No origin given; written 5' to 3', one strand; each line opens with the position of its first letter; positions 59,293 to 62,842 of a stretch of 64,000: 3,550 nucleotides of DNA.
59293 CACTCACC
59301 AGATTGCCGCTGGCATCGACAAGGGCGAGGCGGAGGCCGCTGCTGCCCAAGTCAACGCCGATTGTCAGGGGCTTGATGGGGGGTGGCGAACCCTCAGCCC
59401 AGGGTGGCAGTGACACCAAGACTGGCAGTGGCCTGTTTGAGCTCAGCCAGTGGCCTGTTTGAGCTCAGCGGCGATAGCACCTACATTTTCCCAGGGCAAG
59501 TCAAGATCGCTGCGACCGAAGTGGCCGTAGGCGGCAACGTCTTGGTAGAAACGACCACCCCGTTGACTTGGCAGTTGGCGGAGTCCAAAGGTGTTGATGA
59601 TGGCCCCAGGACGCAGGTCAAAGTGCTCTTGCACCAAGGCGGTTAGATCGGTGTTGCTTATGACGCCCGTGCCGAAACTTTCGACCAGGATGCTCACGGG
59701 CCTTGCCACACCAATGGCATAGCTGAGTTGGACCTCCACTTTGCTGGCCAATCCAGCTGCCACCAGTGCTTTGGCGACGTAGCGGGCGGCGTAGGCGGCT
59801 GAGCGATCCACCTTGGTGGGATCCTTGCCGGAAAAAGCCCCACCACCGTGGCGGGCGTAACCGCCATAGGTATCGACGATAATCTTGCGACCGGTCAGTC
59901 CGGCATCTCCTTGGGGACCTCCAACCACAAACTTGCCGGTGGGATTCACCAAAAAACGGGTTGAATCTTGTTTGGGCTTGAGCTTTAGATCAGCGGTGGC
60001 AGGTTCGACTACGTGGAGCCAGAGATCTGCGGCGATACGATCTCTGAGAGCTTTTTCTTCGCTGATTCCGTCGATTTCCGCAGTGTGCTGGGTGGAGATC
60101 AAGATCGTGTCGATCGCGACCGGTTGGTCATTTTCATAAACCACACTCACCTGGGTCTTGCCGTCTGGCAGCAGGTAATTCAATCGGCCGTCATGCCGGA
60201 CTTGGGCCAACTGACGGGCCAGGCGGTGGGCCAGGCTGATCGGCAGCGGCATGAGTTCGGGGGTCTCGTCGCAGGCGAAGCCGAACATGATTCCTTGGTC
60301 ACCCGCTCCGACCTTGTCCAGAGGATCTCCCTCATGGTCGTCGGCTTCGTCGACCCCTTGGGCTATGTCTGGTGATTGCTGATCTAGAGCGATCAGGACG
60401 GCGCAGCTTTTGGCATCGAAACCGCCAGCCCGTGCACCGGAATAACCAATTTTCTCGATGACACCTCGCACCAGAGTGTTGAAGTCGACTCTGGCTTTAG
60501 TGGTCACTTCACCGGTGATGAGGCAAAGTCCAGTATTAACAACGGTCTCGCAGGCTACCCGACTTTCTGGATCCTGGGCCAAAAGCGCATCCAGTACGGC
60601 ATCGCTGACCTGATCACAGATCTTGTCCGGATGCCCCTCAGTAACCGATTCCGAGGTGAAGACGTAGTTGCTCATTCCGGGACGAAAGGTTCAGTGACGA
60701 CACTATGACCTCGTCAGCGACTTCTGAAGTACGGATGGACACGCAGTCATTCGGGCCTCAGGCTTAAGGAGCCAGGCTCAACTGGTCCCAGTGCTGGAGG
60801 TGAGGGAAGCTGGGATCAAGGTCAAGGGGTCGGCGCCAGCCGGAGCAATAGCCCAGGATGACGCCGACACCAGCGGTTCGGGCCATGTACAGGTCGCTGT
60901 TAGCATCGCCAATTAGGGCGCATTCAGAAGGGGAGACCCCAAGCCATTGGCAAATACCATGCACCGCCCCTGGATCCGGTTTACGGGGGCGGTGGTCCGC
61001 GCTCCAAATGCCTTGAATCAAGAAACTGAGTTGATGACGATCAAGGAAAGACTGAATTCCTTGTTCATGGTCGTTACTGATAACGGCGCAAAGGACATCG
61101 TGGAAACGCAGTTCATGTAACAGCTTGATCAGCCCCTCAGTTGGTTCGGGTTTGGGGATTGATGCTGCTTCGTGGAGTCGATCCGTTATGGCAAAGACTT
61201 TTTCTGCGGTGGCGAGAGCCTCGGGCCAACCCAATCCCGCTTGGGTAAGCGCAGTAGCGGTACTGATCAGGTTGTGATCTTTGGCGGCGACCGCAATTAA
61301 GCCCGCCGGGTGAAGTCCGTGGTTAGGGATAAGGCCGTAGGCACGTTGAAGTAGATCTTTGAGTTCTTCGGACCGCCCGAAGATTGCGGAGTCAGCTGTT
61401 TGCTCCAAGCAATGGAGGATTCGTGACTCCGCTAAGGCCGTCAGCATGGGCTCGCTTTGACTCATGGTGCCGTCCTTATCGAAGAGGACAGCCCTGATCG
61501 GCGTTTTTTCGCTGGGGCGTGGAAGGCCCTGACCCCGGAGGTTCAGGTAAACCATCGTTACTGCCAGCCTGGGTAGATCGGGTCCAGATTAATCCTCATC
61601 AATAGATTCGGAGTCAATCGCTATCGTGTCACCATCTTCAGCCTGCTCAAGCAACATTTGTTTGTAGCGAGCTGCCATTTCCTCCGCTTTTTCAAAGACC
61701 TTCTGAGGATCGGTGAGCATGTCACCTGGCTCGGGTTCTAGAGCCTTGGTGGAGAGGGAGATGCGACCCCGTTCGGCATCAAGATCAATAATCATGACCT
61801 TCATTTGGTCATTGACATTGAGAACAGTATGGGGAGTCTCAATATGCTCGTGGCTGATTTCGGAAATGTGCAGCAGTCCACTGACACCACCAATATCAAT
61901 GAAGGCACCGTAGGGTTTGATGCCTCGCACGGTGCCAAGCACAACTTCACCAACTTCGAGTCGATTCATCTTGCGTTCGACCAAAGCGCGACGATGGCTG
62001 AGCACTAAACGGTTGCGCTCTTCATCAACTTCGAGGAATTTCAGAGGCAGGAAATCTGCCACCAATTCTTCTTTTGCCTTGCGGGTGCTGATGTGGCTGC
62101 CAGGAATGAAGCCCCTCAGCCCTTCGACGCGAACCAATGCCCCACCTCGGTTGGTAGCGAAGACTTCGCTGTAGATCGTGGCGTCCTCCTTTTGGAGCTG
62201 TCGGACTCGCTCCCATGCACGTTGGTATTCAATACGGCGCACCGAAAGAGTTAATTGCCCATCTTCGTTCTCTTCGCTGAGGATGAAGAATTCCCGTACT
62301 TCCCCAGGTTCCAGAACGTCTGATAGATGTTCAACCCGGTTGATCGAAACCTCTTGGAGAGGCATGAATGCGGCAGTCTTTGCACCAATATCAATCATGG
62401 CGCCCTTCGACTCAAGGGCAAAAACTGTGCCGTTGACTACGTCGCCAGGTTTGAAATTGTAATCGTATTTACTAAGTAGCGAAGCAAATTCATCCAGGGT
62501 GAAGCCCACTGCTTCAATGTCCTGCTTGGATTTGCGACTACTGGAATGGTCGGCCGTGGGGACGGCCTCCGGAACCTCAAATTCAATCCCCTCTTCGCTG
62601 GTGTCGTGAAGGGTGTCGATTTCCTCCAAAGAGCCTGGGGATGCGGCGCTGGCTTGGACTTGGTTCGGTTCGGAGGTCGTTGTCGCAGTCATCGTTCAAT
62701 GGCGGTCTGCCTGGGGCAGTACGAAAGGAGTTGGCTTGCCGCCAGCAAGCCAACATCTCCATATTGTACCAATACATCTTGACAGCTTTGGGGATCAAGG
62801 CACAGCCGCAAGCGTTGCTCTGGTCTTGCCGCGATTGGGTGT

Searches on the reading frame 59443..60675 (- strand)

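Call 59: search_protein_families(library=pfam, proteins=[window:59443-60675:-], max_evalue=0.000001)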
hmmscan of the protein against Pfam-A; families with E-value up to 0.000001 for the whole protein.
window:59443-60675:- (410 aa): 3 families
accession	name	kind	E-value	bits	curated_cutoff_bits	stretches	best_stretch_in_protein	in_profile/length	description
PF02773.21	S-AdoMet_synt_C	-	2.6e-64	215.8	25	1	251-396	1-137/138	S-adenosylmethionine synthetase, C-terminal domain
PF02772.21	S-AdoMet_synt_M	-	4.3e-43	146.7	29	1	122-249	2-120/120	S-adenosylmethionine synthetase, central domain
PF00438.25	S-AdoMet_synt_N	-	3.2e-42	143.5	33.1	1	3-102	1-99/99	S-adenosylmethionine synthetase, N-terminal domain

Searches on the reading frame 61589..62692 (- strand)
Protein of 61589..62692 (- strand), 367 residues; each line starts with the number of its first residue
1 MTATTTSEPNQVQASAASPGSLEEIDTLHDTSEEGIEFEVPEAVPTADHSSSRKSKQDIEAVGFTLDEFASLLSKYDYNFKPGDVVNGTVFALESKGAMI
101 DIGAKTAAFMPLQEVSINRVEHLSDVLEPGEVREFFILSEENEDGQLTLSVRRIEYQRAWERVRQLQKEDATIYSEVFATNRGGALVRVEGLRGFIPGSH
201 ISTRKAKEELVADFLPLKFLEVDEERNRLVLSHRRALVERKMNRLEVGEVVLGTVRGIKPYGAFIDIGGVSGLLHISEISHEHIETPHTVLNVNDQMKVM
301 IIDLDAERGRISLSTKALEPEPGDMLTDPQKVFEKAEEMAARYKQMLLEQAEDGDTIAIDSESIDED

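Call 59: search_protein_families(library=pfam, proteins=[window:61589-62692:-], max_evalue=0.000001)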
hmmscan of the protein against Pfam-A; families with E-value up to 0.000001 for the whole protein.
window:61589-62692:- (367 aa): 2 families
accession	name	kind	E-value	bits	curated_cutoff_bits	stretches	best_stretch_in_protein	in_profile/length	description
PF00575.29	S1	-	1.6e-44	150.6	22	3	245-316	2-74/74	S1 RNA binding domain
PF23459.1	S1_RRP5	-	1.2e-08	35.8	27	0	81-151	2-72/72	RRP5 S1 domain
